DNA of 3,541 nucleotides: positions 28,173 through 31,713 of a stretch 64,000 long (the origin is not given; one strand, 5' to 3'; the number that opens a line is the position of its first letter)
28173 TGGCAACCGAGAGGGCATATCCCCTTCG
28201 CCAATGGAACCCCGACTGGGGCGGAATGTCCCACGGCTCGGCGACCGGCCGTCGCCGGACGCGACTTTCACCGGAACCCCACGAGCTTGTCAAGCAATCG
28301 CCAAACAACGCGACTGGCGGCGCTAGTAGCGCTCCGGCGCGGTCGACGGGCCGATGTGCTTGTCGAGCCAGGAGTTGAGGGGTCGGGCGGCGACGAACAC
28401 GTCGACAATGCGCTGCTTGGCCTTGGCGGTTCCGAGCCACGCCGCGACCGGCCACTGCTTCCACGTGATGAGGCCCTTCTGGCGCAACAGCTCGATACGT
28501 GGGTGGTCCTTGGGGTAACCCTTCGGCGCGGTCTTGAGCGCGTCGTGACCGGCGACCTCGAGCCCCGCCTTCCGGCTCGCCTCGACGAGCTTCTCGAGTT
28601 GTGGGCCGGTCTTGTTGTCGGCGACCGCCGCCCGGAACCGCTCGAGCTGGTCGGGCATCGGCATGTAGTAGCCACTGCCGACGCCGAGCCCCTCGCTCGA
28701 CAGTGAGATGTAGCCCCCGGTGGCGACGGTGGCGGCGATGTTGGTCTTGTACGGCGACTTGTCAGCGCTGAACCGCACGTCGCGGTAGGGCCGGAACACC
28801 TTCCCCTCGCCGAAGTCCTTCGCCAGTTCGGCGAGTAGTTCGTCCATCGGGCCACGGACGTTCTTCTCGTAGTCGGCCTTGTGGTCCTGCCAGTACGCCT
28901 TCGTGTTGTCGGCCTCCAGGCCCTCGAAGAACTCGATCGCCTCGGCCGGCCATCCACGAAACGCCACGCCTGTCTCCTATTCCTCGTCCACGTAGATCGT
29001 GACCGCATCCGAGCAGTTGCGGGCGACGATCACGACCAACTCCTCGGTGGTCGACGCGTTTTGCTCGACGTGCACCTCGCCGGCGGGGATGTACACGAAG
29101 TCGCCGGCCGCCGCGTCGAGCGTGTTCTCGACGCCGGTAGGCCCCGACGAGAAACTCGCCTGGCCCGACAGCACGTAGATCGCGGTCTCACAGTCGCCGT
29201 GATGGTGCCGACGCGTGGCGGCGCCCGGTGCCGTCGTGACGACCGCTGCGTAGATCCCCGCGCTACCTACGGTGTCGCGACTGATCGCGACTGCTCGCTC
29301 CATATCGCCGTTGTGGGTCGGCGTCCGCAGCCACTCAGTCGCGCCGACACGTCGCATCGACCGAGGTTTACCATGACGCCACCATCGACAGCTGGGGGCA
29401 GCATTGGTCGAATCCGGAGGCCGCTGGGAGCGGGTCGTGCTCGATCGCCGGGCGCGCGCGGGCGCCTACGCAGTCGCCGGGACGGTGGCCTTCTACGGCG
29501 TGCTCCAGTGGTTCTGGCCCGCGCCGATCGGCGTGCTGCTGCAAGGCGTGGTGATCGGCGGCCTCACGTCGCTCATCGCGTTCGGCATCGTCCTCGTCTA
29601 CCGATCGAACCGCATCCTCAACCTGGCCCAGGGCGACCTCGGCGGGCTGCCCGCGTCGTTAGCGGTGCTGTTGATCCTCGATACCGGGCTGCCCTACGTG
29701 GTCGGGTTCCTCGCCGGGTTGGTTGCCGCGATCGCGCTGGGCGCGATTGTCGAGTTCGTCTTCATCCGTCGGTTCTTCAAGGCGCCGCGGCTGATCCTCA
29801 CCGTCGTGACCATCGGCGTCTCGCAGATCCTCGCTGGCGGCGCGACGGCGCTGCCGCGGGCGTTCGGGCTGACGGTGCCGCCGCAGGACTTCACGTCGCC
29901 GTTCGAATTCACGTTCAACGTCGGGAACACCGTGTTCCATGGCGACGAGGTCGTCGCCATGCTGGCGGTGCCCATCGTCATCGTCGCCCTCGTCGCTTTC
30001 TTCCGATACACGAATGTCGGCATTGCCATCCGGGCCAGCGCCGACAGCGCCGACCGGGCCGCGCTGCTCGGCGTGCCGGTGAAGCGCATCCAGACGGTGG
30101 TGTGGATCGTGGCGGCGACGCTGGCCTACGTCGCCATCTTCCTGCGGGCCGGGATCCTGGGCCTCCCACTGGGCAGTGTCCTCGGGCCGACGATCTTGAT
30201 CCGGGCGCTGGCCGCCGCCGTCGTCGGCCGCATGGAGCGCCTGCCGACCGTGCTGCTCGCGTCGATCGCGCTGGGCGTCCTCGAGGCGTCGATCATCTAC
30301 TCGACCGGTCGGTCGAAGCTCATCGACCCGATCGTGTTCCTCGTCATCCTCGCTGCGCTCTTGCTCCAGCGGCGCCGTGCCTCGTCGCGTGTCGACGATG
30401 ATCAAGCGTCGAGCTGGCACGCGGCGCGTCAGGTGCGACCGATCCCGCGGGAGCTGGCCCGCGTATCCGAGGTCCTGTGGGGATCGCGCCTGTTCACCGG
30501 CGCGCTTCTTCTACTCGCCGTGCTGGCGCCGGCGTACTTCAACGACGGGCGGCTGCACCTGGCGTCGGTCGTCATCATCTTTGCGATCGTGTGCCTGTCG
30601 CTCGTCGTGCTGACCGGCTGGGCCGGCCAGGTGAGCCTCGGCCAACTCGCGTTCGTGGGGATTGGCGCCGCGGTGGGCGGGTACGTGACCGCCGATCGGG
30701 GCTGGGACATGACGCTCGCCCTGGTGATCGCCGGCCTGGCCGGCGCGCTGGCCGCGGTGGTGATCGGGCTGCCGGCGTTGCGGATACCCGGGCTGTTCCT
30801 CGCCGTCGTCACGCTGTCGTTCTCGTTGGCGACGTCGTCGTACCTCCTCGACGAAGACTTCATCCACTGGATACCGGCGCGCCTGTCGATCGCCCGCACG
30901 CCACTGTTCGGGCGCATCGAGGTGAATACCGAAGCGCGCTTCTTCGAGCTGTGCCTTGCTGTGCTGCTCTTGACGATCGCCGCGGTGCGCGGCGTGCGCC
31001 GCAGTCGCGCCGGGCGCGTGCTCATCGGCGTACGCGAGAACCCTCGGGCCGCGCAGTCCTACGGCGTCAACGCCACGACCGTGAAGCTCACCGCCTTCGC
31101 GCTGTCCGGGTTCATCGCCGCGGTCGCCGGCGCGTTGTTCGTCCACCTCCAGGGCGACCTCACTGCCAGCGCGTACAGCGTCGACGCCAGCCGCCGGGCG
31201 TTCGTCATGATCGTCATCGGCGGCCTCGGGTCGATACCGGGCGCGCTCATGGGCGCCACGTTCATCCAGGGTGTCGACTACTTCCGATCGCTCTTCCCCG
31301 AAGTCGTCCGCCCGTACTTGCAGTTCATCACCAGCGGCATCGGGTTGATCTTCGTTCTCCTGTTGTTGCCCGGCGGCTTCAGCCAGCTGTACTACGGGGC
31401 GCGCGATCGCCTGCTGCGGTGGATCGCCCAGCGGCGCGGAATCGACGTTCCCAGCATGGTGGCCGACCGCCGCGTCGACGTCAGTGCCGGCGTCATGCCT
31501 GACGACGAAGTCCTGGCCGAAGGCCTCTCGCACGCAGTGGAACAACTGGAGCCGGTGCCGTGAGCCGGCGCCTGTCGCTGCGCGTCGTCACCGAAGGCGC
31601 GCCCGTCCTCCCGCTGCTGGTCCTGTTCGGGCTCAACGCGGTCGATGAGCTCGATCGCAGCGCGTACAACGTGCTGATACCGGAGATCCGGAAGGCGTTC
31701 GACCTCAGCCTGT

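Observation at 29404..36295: Liv-type ABC importer collapsed into three giant genes, including an MFS::LivF::LivG triple fusion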

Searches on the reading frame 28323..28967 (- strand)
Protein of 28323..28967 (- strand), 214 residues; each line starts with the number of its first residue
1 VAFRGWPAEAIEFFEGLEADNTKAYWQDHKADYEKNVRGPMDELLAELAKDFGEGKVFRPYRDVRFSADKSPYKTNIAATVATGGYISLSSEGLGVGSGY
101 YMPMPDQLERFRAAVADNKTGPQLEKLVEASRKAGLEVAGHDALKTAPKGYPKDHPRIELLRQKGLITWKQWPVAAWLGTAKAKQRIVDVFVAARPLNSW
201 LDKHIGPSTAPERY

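Call 22: search_protein_families(library=pfam, proteins=[window:28323-28967:-], max_evalue=0.001)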
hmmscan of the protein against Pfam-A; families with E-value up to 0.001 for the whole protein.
window:28323-28967:- (214 aa): 1 family
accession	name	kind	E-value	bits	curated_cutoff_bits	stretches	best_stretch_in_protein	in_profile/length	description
PF09365.15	DUF2461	-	6.2e-48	163.9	22.8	1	9-200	1-208/208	Conserved hypothetical protein (DUF2461)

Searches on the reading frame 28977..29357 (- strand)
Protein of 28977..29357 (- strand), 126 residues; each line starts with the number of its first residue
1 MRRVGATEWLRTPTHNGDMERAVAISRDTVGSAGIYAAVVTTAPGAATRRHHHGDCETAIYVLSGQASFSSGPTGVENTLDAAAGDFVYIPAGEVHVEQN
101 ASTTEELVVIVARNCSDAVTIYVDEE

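Call 22: search_protein_families(library=pfam, proteins=[window:28977-29357:-], max_evalue=0.001)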
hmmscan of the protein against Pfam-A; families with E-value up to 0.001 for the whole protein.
window:28977-29357:- (126 aa): 3 families
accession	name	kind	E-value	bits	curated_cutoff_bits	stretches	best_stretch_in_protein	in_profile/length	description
PF07883.17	Cupin_2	-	3e-11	43.3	27.2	1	39-111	2-68/70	Cupin domain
PF12973.13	Cupin_7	-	1.8e-07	31.4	27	1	32-110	30-99/105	ChrR Cupin-like domain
PF00190.28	Cupin_1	-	7.7e-07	29.2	22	1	33-114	31-115/151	Cupin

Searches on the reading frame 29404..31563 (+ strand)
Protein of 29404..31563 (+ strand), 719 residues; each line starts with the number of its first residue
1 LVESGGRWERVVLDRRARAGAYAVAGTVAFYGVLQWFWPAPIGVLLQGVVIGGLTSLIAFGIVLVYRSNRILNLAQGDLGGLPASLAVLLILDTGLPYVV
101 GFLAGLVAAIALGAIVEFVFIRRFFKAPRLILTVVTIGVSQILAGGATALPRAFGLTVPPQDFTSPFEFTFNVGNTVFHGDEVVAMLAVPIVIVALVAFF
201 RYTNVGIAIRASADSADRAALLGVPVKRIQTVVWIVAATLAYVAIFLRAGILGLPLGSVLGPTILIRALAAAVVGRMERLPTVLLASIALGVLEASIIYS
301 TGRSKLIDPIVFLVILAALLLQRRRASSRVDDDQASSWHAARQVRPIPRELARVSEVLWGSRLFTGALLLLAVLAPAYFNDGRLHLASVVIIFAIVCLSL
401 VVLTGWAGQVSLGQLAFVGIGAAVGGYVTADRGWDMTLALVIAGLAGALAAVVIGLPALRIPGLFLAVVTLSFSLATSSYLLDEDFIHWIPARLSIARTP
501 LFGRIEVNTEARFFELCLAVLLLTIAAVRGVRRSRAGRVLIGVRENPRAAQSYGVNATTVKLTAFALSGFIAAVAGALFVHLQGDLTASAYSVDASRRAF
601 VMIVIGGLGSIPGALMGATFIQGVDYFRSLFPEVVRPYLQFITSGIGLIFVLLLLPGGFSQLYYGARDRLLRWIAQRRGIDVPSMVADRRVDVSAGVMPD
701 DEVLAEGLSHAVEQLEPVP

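Call 3: search_protein_families(library=pfam, proteins=[window:29404-31563:+], max_evalue=0.01)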
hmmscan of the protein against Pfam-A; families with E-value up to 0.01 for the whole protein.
window:29404-31563:+ (719 aa): 1 family
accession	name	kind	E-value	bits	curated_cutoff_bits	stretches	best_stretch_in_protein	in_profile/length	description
PF02653.21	BPD_transp_2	-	1.2e-52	179.1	26.8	2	385-651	4-268/269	Branched-chain amino acid transport system / permease component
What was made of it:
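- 29404..31563 (+): LivH-LivM fused permease, 719 aa, with about 18 hydrophobic segments. The LivH-like half is aa 45-322 (nt 29536-30369). The LivM-like half is aa 351-663 (nt 30454-31392). A cytoplasmic C-terminal tail covers aa 664-719. Pfam finds two BPD_transp_2 stretches (call 3).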

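Call 4: search_protein_families(library=ncbifam, proteins=[window:29404-31563:+], max_evalue=0.01)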
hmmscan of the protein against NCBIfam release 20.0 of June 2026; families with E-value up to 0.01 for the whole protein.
window:29404-31563:+ (719 aa): 10 families
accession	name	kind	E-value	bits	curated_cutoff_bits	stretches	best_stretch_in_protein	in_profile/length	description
TIGR03408.1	urea_trans_UrtC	equivalog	4.4e-23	82.5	296.2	1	436-660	88-311/313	urea ABC transporter permease subunit UrtC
NF008450.0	PRK11301.1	subfamily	1.5e-21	77.3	366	2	351-488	79-216/418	high-affinity branched-chain amino acid ABC transporter permease LivM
NF008011.0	PRK10740.1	equivalog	6.8e-21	75.2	379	2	45-317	12-290/308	high-affinity branched-chain amino acid ABC transporter permease LivH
TIGR03409.1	urea_trans_UrtB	equivalog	3.1e-20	73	250.3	2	45-322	4-280/291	urea ABC transporter permease subunit UrtB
TIGR03727.1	urea_t_UrtC_arc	equivalog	7.8e-17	61.2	575.55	1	355-663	25-341/369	urea ABC transporter, permease protein UrtC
TIGR03622.1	urea_t_UrtB_arc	equivalog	9.2e-11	41.5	374.25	1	56-315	15-264/284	urea ABC transporter, permease protein UrtB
NF011961.0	PRK15432.1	equivalog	1.2e-10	41.2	388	1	387-653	44-302/344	autoinducer 2 ABC transporter permease LsrC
NF007014.0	PRK09478.1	equivalog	5.2e-07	29.3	386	1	532-651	202-324/336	galactose/methyl galactoside ABC transporter permease MglC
NF040906.3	GguB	equivalog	0.00017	20.9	450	1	517-620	230-336/375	multiple monosaccharide ABC transporter permease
NF008630.0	PRK11618.1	equivalog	0.00024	20.4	363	1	392-625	47-279/331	galactofuranose ABC transporter, permease protein YjfF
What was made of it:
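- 29404..31563 (+): NCBIfam matches LivH/UrtB and LivM/UrtC, all below the equivalog cut-offs (call 4).
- Checked: ORF1 (calls 3, 4). ORF2 (calls 3, 4).
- The permease has both LivH- and LivM-like halves (calls 3, 4).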
